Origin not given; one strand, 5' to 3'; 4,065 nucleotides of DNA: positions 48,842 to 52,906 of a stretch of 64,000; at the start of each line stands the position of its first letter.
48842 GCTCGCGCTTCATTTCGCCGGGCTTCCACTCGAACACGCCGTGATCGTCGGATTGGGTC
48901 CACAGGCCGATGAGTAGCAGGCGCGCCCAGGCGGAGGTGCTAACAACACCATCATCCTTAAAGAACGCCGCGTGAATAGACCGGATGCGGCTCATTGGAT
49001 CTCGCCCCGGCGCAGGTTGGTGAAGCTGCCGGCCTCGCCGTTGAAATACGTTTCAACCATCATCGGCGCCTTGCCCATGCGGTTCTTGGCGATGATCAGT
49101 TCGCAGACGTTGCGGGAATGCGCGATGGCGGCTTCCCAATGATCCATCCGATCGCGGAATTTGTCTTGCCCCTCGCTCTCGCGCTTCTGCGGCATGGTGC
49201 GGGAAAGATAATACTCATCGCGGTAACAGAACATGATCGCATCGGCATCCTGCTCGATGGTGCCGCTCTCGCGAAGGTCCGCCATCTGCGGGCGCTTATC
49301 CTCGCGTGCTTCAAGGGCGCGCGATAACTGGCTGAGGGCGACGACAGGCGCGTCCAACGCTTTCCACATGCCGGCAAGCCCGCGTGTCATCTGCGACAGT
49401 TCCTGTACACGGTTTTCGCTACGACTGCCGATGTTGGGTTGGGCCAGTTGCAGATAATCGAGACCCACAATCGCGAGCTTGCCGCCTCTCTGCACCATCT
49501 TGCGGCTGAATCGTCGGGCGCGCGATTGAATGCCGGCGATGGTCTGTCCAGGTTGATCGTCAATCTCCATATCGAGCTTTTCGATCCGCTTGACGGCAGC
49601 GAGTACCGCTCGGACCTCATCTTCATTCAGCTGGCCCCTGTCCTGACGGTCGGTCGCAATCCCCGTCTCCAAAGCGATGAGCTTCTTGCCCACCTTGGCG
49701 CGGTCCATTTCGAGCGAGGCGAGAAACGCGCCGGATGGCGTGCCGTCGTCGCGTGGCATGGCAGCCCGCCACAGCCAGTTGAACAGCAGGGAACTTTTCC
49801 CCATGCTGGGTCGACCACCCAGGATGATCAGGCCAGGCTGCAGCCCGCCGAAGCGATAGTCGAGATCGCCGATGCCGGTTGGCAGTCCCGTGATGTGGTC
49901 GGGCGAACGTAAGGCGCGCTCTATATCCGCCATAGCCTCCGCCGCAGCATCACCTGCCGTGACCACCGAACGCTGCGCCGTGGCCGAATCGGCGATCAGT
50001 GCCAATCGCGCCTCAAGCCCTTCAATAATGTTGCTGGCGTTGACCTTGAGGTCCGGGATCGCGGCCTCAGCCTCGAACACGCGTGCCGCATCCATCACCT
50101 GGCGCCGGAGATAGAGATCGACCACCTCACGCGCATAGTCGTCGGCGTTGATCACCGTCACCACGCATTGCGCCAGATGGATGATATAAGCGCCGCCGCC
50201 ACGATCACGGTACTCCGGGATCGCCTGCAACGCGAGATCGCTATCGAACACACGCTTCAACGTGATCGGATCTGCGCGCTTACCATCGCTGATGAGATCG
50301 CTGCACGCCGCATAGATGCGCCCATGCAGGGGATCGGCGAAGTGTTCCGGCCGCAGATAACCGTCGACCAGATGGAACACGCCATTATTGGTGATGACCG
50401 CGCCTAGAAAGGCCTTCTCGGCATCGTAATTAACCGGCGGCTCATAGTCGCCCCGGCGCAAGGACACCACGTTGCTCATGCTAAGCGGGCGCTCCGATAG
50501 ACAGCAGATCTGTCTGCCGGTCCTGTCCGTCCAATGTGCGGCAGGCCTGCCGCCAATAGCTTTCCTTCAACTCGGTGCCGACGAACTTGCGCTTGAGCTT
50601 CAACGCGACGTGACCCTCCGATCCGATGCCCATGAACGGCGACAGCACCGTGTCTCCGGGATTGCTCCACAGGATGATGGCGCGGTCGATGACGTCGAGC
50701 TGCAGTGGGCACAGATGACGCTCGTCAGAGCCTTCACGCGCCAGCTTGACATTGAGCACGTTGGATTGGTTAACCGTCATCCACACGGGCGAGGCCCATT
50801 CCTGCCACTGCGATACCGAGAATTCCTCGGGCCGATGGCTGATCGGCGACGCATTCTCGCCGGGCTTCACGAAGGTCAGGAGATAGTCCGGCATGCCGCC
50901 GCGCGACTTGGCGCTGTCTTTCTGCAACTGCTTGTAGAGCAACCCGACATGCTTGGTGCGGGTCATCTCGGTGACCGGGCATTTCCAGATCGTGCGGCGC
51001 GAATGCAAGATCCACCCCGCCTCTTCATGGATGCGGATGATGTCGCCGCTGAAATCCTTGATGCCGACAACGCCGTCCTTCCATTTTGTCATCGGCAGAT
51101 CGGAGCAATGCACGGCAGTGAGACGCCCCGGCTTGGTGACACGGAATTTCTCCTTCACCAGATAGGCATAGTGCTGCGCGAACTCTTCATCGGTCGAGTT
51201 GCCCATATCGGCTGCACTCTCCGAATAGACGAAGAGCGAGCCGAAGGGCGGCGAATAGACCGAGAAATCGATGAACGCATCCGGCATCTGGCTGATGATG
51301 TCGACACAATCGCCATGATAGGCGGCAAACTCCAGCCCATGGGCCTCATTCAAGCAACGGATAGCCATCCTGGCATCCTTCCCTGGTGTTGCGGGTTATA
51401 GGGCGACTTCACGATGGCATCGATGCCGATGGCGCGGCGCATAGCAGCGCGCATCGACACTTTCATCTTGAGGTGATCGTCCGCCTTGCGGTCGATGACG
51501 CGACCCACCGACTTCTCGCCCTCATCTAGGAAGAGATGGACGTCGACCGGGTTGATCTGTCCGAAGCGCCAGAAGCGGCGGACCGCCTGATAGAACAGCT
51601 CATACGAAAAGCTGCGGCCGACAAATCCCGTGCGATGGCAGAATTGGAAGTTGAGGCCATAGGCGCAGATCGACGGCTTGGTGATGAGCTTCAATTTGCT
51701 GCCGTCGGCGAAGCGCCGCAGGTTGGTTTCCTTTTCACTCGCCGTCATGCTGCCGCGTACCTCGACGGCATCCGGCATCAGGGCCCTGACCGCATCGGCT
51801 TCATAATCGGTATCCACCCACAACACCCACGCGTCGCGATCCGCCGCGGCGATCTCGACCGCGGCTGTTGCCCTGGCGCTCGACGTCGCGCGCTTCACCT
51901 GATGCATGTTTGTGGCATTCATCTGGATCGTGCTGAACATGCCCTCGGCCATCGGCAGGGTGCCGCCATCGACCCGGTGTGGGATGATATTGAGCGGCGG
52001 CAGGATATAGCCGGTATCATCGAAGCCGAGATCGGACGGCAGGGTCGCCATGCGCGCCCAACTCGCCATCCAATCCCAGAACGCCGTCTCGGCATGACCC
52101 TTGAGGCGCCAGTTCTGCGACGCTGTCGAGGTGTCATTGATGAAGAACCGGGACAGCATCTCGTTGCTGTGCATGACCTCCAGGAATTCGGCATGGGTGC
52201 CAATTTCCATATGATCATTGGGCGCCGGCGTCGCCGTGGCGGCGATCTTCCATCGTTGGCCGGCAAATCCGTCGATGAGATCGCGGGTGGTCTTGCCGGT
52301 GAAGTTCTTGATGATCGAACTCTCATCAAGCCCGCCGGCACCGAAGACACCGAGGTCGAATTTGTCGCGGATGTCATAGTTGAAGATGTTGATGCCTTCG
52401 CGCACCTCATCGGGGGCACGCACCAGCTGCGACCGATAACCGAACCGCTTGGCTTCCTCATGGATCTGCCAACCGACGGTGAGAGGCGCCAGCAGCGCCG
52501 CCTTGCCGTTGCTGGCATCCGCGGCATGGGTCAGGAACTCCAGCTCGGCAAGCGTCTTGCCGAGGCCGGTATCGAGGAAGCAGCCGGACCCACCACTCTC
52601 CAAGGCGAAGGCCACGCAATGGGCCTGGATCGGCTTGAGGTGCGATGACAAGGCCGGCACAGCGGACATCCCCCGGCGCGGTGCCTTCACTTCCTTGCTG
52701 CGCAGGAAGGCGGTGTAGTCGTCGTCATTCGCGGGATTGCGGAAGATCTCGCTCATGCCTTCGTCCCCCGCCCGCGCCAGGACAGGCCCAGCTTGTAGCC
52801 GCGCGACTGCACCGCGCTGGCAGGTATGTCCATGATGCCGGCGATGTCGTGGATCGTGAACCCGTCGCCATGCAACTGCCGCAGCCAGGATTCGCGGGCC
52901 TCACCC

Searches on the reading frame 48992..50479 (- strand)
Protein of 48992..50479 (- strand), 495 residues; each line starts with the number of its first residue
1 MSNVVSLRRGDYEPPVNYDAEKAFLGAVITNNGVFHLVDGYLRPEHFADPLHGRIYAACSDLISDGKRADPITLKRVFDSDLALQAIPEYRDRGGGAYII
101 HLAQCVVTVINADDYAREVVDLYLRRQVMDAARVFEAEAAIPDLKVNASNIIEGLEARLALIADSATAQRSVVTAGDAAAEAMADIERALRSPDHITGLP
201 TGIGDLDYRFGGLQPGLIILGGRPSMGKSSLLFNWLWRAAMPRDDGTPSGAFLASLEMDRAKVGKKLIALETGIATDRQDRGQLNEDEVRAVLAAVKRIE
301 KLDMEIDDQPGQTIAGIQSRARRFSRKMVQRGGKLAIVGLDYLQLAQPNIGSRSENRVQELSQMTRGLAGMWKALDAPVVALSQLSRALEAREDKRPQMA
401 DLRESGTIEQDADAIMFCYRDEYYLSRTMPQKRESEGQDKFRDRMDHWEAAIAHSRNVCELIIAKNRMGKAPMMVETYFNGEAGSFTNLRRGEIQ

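Call 73: search_protein_families(library=phrogs, proteins=[window:48992-50479:-], max_evalue=0.00001)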
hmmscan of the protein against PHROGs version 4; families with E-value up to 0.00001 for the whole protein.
window:48992-50479:- (495 aa): 6 families
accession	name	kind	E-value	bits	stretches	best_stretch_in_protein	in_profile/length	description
phrog_19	-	DNA, RNA and nucleotide metabolism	1.8e-85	289.1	1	12-490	155-582/621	DnaB-like replicative helicase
phrog_243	-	DNA, RNA and nucleotide metabolism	5.5e-34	118.4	1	211-490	31-269/273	DnaB-like replicative helicase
phrog_11530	-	unknown function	4.6e-33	115.6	1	301-425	3-120/184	-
phrog_239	-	DNA, RNA and nucleotide metabolism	1.3e-21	78.2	1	170-489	313-599/801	DNA primase/helicase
phrog_20000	-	unknown function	6.9e-15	56.3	1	13-126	24-130/132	-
phrog_19347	-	unknown function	5.2e-12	47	1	402-472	1-63/79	-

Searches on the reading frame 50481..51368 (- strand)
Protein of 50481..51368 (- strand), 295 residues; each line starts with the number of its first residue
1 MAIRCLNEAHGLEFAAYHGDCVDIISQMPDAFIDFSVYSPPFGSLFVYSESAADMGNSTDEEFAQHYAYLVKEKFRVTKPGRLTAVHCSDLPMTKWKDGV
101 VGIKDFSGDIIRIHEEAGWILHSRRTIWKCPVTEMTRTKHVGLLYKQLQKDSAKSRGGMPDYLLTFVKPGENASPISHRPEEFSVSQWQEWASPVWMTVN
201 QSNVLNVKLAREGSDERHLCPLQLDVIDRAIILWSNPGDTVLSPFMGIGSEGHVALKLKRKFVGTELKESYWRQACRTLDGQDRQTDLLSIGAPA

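Call 73: search_protein_families(library=phrogs, proteins=[window:50481-51368:-], max_evalue=0.00001)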
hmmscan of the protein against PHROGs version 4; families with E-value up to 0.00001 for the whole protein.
window:50481-51368:- (295 aa): 8 families
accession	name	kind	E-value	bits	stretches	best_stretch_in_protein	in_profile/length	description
phrog_67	-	other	2.8e-34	120.3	1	17-286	127-350/743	DNA methyltransferase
phrog_16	-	DNA, RNA and nucleotide metabolism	1.8e-30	106.9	1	170-290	809-920/986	DNA helicase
phrog_498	-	other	3.1e-16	60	2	182-274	320-415/633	DNA methyltransferase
phrog_12517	-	unknown function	6.6e-13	49.5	1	18-122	164-263/316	-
phrog_3008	-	other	9.3e-11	42.4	1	208-280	140-212/244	DNA methyltransferase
phrog_18293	-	other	1.9e-08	35.3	1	215-280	41-108/119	methyltransferase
phrog_6952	-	other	6.7e-07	30.3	1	217-279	113-175/181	DNA methyltransferase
phrog_6025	-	other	1.5e-06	29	1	16-132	14-112/192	DNA methyltransferase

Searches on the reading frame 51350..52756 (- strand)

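Call 73: search_protein_families(library=phrogs, proteins=[window:51350-52756:-], max_evalue=0.00001)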
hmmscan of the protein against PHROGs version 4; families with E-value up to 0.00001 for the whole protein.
window:51350-52756:- (468 aa): 3 families
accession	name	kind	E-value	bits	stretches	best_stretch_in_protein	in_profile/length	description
phrog_62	-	DNA, RNA and nucleotide metabolism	5.1e-40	137.9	1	29-409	686-1108/1881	DNA helicase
phrog_16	-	DNA, RNA and nucleotide metabolism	9e-16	58.2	1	54-421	290-607/986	DNA helicase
phrog_11354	-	unknown function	7.7e-06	26.6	0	337-423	7-96/116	-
